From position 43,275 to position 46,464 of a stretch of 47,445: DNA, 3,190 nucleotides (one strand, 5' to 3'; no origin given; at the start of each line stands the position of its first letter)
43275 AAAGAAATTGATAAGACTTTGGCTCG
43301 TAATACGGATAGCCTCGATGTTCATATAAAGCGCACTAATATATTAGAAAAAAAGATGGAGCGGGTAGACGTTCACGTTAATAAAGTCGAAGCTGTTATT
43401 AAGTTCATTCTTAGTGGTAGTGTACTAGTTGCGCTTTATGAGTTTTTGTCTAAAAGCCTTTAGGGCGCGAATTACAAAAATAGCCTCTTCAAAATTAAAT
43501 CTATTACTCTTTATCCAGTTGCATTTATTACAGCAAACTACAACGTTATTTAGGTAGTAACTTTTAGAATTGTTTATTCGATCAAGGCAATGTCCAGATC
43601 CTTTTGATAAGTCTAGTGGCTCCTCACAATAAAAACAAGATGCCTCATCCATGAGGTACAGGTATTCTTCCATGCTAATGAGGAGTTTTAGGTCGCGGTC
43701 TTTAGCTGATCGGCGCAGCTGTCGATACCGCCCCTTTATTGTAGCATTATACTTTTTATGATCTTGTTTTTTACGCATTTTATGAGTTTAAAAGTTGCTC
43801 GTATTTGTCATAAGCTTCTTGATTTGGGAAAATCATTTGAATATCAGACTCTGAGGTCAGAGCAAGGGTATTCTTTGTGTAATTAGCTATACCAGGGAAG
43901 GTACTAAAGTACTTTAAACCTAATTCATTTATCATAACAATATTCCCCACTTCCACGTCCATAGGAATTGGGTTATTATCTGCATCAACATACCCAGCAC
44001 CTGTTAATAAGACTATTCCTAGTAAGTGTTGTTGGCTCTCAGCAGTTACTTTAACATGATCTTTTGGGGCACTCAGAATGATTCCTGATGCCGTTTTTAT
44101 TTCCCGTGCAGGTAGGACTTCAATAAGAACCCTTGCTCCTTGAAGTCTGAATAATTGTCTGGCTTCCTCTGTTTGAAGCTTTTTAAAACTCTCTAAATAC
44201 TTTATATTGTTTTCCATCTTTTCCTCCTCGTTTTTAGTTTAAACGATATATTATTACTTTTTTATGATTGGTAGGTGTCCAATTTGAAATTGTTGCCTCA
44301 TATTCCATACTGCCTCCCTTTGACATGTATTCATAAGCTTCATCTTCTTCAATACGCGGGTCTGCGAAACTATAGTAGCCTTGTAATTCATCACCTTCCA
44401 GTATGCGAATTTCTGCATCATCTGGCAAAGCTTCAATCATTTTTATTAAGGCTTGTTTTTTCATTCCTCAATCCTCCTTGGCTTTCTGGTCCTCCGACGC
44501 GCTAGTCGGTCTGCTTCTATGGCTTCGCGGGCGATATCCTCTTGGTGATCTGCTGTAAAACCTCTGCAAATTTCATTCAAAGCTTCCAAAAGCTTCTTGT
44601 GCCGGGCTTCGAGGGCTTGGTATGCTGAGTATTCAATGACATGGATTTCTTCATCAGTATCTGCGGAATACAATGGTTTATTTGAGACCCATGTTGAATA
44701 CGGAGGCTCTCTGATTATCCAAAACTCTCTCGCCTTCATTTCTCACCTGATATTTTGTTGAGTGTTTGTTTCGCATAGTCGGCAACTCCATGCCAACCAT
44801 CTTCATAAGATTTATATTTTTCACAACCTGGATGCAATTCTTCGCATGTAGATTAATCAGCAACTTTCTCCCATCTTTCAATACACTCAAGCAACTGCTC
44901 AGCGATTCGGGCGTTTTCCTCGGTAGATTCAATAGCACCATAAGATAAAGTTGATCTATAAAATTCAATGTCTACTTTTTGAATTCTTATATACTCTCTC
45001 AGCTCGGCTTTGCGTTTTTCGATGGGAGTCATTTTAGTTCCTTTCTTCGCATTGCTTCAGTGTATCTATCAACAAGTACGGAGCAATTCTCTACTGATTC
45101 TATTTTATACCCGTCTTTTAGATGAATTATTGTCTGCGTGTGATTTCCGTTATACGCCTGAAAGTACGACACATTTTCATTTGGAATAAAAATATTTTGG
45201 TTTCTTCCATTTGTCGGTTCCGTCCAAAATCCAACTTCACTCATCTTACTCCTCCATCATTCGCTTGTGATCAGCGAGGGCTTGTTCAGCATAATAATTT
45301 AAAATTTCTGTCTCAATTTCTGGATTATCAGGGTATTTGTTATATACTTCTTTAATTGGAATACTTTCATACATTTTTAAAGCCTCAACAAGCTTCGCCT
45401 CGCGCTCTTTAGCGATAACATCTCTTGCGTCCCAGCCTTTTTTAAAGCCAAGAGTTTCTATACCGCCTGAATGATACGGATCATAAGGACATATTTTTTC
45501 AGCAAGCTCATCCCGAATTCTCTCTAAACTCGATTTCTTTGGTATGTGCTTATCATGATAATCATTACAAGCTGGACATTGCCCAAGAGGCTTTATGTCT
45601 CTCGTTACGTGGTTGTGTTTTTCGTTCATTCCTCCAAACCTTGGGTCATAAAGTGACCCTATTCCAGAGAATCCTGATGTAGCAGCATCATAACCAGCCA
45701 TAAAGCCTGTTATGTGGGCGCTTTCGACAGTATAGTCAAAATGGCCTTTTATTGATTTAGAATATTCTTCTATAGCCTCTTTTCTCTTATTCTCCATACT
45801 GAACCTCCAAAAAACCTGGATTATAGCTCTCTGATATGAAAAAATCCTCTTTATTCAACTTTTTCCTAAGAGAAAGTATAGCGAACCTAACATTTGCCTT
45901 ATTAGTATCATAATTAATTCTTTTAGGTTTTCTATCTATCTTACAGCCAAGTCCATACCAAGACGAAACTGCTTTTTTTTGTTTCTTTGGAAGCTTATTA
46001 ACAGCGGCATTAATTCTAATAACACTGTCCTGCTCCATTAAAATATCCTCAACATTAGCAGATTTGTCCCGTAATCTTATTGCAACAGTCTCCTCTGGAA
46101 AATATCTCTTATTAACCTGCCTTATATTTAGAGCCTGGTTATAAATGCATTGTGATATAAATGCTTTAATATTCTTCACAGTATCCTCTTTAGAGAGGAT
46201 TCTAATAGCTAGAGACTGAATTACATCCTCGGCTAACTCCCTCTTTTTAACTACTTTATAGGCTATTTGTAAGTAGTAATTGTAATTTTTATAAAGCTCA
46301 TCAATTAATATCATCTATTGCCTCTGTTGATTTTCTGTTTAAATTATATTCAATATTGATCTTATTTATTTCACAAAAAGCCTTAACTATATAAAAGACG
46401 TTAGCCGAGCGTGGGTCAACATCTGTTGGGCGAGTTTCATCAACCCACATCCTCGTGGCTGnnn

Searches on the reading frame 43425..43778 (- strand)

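Call 30: search_protein_families(library=pfam, max_evalue=0.01, proteins=[window:43425-43778:-])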
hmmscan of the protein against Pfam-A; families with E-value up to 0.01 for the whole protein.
window:43425-43778:- (117 aa): 0 families

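Call 60: search_protein_families(library=phrogs, max_evalue=0.01, proteins=[window:43425-43778:-])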
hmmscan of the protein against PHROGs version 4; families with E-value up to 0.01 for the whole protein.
window:43425-43778:- (117 aa): 11 families
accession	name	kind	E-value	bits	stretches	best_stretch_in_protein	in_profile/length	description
phrog_1035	-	DNA, RNA and nucleotide metabolism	8.3e-18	66.2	1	3-103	117-223/271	endonuclease VII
phrog_3118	-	DNA, RNA and nucleotide metabolism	2e-15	58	1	4-92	5-98/287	HNH endonuclease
phrog_3322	-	DNA, RNA and nucleotide metabolism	1.5e-10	42.2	1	6-93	40-136/162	endonuclease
phrog_4592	-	moron, auxiliary metabolic gene and host takeover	9.8e-10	39.6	1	11-96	57-140/170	decoy of host sigma70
phrog_1400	-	moron, auxiliary metabolic gene and host takeover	2.1e-09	38.6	1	9-93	4-89/251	Srd anti-sigma factor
phrog_338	-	DNA, RNA and nucleotide metabolism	2.9e-05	24.6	1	7-93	179-262/340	HNH endonuclease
phrog_15463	-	DNA, RNA and nucleotide metabolism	0.00024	21.4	1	3-96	114-186/435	HNH endonuclease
phrog_16726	-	DNA, RNA and nucleotide metabolism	0.00034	21.4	1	35-95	83-145/308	HNH endonuclease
phrog_8660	-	DNA, RNA and nucleotide metabolism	0.0021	19.2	1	2-105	82-190/196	HNH endonuclease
phrog_2914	-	DNA, RNA and nucleotide metabolism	0.0021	18.8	1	9-91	57-136/190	endonuclease VII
phrog_16204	-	unknown function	0.0078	17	1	46-95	35-85/218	-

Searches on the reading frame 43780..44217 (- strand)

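Call 30: search_protein_families(library=pfam, max_evalue=0.01, proteins=[window:43780-44217:-])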
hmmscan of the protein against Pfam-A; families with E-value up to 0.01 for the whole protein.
window:43780-44217:- (145 aa): 1 family
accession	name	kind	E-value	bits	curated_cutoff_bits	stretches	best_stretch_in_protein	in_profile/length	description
PF00166.26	Cpn10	-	3.6e-07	30.6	21.1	1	27-100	6-70/93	Chaperonin 10 Kd subunit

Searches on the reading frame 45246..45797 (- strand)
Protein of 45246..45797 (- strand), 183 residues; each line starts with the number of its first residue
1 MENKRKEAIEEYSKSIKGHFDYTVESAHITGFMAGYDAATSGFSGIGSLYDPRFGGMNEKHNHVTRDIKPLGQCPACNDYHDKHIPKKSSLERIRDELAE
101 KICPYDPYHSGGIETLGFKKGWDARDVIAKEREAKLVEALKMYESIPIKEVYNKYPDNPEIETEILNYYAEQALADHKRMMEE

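Call 30: search_protein_families(library=pfam, max_evalue=0.01, proteins=[window:45246-45797:-])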
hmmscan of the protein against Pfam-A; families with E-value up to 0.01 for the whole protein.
window:45246-45797:- (183 aa): 0 families

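Call 39: search_protein_families(library=phrogs, max_evalue=0.001, proteins=[window:45246-45797:-])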
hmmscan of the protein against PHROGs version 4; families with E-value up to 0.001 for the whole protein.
window:45246-45797:- (183 aa): 2 families
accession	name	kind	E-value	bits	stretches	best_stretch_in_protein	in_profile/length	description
phrog_29164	-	unknown function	3.7e-06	27.4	1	22-86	228-292/296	-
phrog_18770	-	unknown function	0.00015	23.4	1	60-100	18-59/109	-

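Call 64: search_protein_families(library=pfam, max_evalue=1, proteins=[window:45246-45797:-])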
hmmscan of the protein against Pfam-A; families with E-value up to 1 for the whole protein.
window:45246-45797:- (183 aa): 1 family
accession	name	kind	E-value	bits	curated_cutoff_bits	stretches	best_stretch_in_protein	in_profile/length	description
PF18073.7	Zn_ribbon_LapB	-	0.15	12.2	25.7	1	69-80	12-23/28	Rubredoxin metal binding domain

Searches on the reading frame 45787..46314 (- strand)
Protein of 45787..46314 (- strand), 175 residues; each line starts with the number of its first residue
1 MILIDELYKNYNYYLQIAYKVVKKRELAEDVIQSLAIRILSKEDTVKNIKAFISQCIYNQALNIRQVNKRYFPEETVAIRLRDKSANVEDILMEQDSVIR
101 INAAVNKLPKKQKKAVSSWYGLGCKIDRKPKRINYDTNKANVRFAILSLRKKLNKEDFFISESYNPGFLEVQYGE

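Call 30: search_protein_families(library=pfam, max_evalue=0.01, proteins=[window:45787-46314:-])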
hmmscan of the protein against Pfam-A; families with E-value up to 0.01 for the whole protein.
window:45787-46314:- (175 aa): 1 family
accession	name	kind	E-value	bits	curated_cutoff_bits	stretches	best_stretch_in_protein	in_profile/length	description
PF04542.20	Sigma70_r2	-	2.2e-05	24.6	24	1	10-64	5-64/71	Sigma-70 region 2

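Call 39: search_protein_families(library=phrogs, max_evalue=0.001, proteins=[window:45787-46314:-])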
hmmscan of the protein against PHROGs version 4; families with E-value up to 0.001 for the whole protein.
window:45787-46314:- (175 aa): 1 family
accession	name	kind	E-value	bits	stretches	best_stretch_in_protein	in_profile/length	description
phrog_1740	-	transcription regulation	1.9e-06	27.6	1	6-158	61-221/567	RNA polymerase sigma factor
